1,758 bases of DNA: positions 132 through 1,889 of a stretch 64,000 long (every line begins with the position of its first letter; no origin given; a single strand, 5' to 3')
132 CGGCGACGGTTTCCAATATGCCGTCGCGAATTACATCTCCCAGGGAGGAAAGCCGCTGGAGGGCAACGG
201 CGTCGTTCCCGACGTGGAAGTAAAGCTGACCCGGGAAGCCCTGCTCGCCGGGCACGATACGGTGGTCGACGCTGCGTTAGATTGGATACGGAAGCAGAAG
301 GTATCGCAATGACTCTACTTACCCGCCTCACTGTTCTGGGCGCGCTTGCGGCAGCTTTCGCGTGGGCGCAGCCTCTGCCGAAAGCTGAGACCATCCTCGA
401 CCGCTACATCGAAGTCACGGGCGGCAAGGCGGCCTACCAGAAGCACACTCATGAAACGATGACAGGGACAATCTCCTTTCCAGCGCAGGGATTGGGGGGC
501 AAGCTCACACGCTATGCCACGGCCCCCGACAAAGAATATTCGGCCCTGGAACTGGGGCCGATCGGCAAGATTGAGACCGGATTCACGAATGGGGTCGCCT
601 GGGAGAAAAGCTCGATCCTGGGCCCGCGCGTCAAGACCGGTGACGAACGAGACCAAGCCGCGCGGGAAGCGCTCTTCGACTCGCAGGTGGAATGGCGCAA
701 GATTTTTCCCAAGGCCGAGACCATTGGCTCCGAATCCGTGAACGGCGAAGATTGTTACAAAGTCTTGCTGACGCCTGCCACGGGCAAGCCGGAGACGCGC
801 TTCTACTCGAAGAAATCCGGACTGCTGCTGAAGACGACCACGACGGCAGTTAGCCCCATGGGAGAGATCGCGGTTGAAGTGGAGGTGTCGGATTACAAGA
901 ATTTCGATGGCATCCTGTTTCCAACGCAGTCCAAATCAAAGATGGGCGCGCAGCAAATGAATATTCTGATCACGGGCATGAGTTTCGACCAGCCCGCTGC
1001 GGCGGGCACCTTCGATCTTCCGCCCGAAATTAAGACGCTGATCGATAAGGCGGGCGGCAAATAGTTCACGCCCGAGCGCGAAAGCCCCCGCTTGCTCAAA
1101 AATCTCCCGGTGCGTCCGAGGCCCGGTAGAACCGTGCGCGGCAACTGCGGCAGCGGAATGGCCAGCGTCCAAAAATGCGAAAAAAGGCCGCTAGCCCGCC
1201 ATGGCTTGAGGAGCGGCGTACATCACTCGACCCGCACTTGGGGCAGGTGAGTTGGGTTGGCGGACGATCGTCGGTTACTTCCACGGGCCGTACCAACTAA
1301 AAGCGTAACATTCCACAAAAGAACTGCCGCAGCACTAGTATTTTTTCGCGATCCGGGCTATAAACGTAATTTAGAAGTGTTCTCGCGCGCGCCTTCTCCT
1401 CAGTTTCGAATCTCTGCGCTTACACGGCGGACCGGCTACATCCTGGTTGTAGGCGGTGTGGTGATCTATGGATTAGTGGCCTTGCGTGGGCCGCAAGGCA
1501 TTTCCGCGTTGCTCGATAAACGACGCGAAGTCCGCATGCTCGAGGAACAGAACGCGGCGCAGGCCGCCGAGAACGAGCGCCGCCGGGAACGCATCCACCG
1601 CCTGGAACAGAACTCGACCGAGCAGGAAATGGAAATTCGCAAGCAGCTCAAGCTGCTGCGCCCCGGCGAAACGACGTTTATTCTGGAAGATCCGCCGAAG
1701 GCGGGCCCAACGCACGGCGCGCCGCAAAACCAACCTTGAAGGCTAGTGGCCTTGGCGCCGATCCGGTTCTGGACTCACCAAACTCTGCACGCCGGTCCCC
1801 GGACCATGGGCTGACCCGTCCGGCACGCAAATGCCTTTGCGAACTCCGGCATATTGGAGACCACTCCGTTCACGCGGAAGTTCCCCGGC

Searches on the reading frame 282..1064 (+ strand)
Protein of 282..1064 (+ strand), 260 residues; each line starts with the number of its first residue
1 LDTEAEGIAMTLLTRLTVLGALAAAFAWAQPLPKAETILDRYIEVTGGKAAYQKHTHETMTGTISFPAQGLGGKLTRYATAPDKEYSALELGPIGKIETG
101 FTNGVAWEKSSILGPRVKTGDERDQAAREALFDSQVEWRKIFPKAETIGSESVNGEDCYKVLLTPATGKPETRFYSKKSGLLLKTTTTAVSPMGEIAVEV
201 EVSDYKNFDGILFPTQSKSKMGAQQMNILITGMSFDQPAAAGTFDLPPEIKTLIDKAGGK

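Call 83: search_protein_families(library=pfam, proteins=[window:282-1064:+], max_evalue=0.0001)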
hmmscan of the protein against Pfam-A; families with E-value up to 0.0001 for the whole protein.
window:282-1064:+ (260 aa): 1 family
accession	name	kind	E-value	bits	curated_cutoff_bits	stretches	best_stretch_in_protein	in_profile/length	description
PF04788.19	DUF620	-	9.7e-05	22.3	22.5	0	79-164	39-122/243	Protein of unknown function (DUF620)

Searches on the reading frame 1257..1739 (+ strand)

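Call 83: search_protein_families(library=pfam, proteins=[window:1257-1739:+], max_evalue=0.0001)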
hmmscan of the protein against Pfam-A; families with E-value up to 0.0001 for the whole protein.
window:1257-1739:+ (160 aa): 1 family
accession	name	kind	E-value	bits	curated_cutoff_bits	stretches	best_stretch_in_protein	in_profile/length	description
PF04977.20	DivIC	-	5.4e-10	39.4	28.9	1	70-145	4-79/80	Septum formation initiator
